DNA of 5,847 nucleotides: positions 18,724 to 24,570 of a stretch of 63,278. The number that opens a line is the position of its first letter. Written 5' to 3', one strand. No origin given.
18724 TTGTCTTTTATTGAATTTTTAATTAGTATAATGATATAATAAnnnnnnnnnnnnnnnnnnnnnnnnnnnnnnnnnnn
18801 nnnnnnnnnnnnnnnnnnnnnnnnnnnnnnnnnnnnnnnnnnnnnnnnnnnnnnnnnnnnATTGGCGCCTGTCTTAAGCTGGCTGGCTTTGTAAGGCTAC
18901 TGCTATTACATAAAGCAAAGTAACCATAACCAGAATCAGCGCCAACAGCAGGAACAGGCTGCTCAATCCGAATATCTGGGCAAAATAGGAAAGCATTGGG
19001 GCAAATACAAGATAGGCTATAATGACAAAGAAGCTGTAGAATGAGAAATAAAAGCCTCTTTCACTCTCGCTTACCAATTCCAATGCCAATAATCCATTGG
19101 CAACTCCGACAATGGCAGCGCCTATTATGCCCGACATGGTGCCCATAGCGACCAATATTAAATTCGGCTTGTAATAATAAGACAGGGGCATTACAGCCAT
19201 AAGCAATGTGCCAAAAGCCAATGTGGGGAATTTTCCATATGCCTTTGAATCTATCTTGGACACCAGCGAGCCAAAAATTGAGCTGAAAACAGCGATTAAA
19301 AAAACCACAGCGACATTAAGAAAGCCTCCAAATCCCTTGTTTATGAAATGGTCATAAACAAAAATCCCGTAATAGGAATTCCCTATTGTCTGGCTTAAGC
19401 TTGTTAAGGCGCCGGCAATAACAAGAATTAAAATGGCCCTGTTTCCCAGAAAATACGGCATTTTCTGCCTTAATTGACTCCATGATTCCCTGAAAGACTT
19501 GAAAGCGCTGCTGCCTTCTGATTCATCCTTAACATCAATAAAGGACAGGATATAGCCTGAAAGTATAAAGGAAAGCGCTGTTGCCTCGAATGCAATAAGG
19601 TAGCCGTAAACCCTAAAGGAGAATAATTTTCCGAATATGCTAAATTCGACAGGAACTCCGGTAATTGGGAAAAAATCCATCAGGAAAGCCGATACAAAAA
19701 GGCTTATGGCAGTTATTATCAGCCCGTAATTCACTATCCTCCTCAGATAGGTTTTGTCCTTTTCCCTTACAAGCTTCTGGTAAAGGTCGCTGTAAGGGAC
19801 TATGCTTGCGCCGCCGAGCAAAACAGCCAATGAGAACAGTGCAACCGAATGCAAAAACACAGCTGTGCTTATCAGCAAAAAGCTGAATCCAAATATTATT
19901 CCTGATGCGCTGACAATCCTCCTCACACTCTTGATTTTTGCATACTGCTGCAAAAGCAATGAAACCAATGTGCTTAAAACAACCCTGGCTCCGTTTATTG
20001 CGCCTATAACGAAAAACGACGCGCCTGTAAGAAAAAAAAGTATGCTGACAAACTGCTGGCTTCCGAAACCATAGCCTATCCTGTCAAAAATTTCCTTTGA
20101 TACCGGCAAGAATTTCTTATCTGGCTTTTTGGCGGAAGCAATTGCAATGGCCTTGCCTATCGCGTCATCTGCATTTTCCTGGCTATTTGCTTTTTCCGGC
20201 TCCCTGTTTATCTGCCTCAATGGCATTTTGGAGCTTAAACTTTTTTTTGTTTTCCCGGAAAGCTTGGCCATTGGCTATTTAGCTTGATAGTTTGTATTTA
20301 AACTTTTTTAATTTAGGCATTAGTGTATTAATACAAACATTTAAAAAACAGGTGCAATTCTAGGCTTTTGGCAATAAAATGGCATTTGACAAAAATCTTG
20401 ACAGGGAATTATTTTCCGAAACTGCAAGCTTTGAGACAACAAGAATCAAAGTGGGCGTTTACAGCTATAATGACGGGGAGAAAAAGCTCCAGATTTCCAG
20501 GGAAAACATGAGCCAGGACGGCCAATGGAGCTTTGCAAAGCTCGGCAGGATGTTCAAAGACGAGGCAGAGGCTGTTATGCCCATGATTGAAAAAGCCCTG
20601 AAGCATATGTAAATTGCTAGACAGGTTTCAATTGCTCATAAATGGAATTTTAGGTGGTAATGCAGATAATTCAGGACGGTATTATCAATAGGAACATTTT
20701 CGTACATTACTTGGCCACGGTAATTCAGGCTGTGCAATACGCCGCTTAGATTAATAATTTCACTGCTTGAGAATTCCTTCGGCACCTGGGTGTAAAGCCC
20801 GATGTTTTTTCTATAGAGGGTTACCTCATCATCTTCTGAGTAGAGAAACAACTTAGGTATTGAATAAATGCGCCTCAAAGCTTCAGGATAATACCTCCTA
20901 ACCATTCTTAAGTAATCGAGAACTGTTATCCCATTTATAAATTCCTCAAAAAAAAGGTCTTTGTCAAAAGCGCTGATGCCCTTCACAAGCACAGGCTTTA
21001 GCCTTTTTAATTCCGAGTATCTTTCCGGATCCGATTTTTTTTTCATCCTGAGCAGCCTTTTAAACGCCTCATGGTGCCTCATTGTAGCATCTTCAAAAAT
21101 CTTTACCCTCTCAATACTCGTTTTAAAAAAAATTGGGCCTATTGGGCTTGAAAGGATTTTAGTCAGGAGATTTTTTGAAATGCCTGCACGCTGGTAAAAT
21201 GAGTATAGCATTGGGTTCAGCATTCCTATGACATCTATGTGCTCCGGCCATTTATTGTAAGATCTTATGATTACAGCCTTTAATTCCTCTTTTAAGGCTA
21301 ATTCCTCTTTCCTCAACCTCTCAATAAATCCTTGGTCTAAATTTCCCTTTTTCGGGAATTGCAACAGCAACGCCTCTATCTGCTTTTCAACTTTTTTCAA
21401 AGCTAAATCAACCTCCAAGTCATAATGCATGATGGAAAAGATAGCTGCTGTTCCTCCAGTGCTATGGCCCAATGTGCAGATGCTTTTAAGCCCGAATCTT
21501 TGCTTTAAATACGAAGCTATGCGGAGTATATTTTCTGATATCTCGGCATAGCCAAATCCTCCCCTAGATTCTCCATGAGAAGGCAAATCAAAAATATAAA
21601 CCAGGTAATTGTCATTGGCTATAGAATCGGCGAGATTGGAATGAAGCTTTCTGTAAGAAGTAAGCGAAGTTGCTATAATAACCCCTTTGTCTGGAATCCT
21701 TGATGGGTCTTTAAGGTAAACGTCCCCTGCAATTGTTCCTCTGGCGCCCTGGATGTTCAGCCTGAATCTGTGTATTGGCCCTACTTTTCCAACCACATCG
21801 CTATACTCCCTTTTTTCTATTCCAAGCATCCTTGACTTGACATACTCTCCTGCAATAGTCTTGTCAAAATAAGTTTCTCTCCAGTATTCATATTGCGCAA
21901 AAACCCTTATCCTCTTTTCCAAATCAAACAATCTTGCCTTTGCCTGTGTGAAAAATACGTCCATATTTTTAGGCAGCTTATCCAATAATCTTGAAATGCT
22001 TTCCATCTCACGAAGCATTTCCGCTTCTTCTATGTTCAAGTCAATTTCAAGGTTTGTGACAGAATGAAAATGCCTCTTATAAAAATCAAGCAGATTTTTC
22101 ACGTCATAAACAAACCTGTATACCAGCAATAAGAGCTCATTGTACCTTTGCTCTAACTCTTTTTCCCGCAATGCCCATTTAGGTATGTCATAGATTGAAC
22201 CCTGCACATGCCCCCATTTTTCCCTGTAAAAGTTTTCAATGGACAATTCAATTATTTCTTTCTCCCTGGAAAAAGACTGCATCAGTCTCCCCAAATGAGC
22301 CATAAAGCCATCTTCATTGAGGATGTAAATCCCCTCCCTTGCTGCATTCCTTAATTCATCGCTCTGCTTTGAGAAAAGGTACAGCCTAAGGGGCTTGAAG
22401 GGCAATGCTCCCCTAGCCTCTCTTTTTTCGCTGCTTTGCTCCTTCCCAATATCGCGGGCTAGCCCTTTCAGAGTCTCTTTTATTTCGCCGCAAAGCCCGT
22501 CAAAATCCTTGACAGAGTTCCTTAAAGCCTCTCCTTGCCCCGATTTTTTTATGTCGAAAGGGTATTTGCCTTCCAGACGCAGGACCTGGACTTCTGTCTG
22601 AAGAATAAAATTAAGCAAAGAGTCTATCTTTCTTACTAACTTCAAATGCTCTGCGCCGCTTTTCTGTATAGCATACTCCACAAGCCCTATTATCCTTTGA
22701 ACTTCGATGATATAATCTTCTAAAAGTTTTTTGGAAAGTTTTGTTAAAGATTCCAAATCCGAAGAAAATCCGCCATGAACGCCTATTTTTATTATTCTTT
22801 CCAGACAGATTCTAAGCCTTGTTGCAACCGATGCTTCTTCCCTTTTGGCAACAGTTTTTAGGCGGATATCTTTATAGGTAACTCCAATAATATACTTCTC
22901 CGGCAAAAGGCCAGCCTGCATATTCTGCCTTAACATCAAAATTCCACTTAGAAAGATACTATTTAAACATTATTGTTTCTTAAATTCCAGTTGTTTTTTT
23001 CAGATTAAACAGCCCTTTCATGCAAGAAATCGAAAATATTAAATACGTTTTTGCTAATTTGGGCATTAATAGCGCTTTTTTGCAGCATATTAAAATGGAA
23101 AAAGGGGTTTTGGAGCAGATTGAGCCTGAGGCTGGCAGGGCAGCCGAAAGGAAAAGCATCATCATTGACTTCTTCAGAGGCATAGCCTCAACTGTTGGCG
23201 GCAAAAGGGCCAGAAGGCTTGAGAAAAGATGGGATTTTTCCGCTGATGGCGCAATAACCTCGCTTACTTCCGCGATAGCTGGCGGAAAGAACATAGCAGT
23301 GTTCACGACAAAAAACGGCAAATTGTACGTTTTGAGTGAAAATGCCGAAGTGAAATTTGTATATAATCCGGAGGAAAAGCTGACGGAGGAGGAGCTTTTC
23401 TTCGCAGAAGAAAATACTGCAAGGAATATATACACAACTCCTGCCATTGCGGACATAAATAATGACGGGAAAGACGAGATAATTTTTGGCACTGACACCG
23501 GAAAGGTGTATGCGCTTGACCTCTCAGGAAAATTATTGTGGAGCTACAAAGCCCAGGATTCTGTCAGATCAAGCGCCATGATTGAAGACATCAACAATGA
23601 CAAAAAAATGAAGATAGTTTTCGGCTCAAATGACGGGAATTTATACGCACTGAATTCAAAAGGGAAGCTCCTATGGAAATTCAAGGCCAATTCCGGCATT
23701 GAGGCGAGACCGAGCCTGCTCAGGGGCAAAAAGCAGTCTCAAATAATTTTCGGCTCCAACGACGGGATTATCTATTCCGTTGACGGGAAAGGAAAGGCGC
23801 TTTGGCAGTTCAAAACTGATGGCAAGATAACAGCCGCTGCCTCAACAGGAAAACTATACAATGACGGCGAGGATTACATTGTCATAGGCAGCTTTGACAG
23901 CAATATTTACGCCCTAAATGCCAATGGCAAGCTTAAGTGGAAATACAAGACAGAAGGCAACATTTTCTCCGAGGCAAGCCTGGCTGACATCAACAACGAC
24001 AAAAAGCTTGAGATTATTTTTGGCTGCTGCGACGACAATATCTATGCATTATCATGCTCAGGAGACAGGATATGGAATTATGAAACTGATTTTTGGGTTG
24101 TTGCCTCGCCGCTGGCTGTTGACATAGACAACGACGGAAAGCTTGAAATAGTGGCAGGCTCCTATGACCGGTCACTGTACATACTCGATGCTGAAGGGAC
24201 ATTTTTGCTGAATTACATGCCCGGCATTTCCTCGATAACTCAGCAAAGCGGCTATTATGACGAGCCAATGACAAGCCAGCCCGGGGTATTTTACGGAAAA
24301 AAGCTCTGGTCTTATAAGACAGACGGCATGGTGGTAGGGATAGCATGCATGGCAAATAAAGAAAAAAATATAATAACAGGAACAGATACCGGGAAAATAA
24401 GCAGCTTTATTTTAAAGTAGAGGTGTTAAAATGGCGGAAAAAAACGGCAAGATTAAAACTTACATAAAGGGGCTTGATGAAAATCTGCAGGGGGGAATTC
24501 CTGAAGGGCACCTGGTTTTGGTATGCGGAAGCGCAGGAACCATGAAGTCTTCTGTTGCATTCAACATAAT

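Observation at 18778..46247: Five-copy family of ~80-nt pseudoknot elements downstream of genes, with compensatory base changes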

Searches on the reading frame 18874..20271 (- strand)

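Call 10: search_protein_families(library=pfam, proteins=[window:18874-20271:-])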
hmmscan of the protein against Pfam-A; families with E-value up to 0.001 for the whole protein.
window:18874-20271:- (465 aa): 1 family
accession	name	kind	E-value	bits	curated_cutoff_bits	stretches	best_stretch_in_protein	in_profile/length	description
PF07690.21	MFS_1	-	1.1e-07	31.5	33.4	1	287-454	5-168/347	Major Facilitator Superfamily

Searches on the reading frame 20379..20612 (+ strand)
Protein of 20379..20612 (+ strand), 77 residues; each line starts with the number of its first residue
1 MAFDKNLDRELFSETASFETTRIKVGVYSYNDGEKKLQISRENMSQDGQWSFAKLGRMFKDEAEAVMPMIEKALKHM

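Call 63: search_protein_families(library=pfam, proteins=[window:20379-20612:+])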
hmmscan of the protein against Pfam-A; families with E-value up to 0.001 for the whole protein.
window:20379-20612:+ (77 aa): 0 families

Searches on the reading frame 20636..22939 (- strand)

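Call 10: search_protein_families(library=pfam, proteins=[window:20636-22939:-])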
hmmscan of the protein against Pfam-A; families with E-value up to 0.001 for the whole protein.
window:20636-22939:- (767 aa): 4 families
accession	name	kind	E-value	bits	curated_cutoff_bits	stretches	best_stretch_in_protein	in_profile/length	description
PF12146.15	Hydrolase_4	-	3.6e-08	33.4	27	1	419-506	6-97/239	Serine aminopeptidase, S33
PF00561.26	Abhydrolase_1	-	3.4e-06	27.3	25.8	1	427-498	14-82/245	alpha/beta hydrolase fold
PF12697.13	Abhydrolase_6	-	0.00029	22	26.3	1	438-501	22-82/217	Alpha/beta hydrolase family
PF06028.17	DUF915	-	0.00098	19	22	0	468-516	86-135/255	Alpha/beta hydrolase of unknown function (DUF915)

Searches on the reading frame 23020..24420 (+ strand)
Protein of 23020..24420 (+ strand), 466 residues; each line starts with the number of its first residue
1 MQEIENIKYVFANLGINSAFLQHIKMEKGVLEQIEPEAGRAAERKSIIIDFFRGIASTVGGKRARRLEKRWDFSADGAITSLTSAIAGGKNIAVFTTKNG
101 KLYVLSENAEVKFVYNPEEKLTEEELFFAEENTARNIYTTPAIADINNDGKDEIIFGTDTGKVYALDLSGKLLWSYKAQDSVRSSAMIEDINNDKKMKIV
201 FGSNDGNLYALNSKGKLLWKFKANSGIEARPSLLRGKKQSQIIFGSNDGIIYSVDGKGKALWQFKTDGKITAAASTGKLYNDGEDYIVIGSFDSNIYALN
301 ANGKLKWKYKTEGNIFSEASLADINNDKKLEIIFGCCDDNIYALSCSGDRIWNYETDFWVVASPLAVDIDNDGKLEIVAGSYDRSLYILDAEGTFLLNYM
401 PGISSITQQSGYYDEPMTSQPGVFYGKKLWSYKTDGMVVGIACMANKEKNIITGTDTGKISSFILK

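Call 63: search_protein_families(library=pfam, proteins=[window:23020-24420:+])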
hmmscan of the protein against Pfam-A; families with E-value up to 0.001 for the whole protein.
window:23020-24420:+ (466 aa): 13 families
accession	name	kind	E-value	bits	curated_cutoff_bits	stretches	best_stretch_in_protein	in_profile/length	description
PF13570.13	Beta-prop_ACSF4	-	4e-56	191.2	133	2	148-394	16-246/329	Beta-alanine-activating enzyme, beta-propeller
PF25292.1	Beta-prop_CGLA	-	6.3e-40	138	26.8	4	299-396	14-109/316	Lambda-carrageenase beta-propeller domain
PF13360.13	PQQ_2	-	1.7e-15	57.8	27.6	1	161-345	3-176/233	Outer membrane protein assembly factor BamB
PF13517.12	FG-GAP_3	-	6e-15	56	26.9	0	280-333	3-60/61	FG-GAP-like repeat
PF14783.12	BBS2_Mid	-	2.3e-13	50.6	27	0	187-291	3-100/108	Ciliary BBSome complex subunit 2, middle region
PF01839.29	FG-GAP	-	4.7e-10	39.6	22.1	0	139-165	3-36/37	FG-GAP repeat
PF15907.11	Itfg2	-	1.3e-09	38.2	27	0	73-163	11-100/330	Integrin-alpha FG-GAP repeat-containing protein 2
PF23743.1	Beta-prop_BBS7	-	1.8e-07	31.2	27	0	192-348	8-159/299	BBS7 beta-propeller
PF14517.12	Tachylectin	-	5.6e-07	30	29.8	0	155-225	86-159/230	Tachylectin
PF21348.3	RGL11_C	-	2.3e-06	27.1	27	0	141-223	238-319/490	Rhamnogalacturonan lyase family 11, C-terminal domain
PF23414.1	Beta-prop_EML_2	-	2.6e-05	24.2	90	0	239-463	10-218/266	Echinoderm microtubule-associated protein second beta-propeller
PF25293.1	Beta-prop_EMC1_N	-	3.7e-05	24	34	0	169-226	94-150/219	EMC1 N-terminal beta-propeller domain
PF23383.1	Beta-prop_IFT140_1st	-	9e-05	21.8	27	0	237-271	199-233/406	IFT140 first beta-propeller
